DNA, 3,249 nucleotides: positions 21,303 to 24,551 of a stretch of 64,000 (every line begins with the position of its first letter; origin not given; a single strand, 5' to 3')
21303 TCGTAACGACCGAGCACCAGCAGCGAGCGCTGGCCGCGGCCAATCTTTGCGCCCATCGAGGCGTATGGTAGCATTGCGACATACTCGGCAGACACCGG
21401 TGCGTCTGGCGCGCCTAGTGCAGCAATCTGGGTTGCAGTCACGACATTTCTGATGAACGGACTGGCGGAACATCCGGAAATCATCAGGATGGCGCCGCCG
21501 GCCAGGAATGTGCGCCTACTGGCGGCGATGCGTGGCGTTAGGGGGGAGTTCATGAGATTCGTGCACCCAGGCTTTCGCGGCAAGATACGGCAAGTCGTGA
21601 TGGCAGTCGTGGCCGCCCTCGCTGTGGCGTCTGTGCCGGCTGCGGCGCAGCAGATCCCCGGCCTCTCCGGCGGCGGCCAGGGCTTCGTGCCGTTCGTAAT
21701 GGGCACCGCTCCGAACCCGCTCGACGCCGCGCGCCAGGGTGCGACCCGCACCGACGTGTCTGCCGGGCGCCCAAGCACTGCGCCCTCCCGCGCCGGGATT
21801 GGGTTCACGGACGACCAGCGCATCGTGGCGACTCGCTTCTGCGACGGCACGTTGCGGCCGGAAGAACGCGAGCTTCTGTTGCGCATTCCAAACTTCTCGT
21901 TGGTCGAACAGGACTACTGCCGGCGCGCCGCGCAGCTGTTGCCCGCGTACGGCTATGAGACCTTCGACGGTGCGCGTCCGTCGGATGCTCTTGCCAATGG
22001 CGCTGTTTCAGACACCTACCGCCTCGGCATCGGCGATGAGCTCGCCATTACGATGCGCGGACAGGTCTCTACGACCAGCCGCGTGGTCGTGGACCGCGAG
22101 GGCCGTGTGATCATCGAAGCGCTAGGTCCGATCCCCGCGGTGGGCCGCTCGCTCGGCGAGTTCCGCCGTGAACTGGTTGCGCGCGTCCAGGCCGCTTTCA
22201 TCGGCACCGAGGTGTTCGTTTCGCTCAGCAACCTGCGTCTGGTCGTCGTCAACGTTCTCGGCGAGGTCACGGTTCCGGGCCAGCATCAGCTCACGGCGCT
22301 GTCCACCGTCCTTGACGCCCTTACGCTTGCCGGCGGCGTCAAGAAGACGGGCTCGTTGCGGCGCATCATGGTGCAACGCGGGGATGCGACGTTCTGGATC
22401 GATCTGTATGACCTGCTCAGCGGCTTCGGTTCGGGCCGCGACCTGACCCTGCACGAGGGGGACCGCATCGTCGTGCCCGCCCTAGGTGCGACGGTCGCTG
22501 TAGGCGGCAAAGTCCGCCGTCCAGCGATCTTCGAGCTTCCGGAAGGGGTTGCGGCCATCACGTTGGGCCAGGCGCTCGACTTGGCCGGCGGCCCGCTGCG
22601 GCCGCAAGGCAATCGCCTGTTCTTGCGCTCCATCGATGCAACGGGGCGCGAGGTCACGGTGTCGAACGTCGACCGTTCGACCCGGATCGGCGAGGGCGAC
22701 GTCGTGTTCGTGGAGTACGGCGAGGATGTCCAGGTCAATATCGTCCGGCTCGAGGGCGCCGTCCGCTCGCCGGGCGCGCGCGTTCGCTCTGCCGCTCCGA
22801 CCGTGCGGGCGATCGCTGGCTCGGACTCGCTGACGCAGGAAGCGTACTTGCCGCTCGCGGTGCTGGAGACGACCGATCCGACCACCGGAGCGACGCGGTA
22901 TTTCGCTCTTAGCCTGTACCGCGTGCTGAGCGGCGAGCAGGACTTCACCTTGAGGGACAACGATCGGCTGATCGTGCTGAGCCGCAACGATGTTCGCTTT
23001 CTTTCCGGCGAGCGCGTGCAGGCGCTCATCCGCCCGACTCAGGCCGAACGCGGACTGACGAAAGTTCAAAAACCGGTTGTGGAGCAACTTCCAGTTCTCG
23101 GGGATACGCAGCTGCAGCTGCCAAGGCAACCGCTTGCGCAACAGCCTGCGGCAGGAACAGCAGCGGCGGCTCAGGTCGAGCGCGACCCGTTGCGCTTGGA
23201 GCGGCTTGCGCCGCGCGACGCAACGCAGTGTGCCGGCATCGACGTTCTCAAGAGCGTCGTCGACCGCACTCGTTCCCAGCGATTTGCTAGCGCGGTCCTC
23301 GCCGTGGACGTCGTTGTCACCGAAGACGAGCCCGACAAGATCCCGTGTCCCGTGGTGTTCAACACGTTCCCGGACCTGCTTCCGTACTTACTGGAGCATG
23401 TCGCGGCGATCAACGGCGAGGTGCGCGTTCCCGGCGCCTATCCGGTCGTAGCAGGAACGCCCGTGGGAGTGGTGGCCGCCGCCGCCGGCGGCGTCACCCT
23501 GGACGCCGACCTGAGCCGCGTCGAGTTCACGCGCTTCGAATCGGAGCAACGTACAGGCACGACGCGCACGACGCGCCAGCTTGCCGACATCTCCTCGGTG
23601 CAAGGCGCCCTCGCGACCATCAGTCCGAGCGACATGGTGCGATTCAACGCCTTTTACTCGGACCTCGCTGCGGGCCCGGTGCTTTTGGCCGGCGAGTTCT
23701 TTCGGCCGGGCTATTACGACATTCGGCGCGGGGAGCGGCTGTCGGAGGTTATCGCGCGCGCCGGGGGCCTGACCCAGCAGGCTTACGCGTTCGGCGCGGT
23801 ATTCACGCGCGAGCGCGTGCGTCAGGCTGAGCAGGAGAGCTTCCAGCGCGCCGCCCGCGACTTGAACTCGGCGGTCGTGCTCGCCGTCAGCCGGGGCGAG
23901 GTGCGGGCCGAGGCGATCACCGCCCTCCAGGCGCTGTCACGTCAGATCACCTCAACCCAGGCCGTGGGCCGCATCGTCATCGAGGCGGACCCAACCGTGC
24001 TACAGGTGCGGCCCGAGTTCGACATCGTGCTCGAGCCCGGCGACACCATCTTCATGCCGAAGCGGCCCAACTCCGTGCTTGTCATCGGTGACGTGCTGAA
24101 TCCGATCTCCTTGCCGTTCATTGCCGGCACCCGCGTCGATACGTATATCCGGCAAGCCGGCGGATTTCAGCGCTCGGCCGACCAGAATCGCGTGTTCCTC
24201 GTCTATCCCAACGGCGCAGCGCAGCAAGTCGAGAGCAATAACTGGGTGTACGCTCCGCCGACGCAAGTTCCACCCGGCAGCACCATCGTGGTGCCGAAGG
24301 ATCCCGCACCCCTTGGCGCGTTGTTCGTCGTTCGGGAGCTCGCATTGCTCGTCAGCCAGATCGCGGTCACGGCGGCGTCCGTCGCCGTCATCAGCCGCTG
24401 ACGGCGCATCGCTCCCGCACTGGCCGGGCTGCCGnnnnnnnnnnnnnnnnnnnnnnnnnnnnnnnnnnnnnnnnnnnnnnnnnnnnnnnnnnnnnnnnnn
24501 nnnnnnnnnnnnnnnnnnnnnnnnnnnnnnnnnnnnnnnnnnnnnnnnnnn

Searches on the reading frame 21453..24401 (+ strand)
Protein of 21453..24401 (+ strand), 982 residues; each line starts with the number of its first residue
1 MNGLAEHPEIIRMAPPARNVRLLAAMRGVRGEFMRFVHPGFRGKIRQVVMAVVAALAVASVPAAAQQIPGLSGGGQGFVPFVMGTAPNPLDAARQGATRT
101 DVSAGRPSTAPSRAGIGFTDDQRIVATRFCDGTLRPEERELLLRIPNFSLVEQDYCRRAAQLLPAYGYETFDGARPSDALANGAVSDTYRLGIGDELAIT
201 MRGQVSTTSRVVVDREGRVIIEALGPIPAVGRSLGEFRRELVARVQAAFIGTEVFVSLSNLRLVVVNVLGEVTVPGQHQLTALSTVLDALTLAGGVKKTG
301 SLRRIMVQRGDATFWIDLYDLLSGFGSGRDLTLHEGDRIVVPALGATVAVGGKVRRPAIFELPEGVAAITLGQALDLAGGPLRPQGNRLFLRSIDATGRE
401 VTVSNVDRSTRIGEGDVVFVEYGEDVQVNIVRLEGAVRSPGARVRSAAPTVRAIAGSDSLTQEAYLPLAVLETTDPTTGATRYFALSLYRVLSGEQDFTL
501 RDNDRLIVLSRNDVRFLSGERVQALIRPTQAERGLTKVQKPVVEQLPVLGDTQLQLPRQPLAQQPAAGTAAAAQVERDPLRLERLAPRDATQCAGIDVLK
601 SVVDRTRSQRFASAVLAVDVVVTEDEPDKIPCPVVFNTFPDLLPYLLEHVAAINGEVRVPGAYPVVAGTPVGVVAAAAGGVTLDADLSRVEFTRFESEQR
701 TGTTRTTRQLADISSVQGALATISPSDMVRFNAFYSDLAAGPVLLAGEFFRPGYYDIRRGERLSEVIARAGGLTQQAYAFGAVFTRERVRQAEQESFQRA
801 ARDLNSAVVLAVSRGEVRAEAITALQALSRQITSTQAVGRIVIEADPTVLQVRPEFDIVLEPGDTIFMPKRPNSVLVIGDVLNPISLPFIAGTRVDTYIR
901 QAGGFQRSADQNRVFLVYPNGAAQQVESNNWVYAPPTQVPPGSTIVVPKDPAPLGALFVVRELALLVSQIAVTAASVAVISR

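Call 17: search_protein_families(library=pfam, proteins=[window:21453-24401:+], max_evalue=0.001)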
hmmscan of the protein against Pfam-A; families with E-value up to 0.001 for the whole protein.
window:21453-24401:+ (982 aa): 5 families
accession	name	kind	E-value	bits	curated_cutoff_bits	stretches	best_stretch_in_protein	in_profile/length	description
PF10531.15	SLBB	-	6.2e-34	116.1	27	5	651-697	2-47/55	SLBB domain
PF22461.2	SLBB_2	-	5.5e-25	87.7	27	1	266-341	3-79/79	SLBB domain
PF02563.21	Poly_export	-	1.4e-11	44.9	28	1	185-258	3-76/77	Polysaccharide biosynthesis/export protein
PF06251.17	Caps_syn_GfcC_C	-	1.6e-06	28.5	20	1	884-949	2-65/90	Capsule biosynthesis GfcC C-terminal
PF20616.4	Caps_syn_GfcC_N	-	3e-05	24.7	22.1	1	759-861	20-119/129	Capsule biosynthesis GfcC, N-terminal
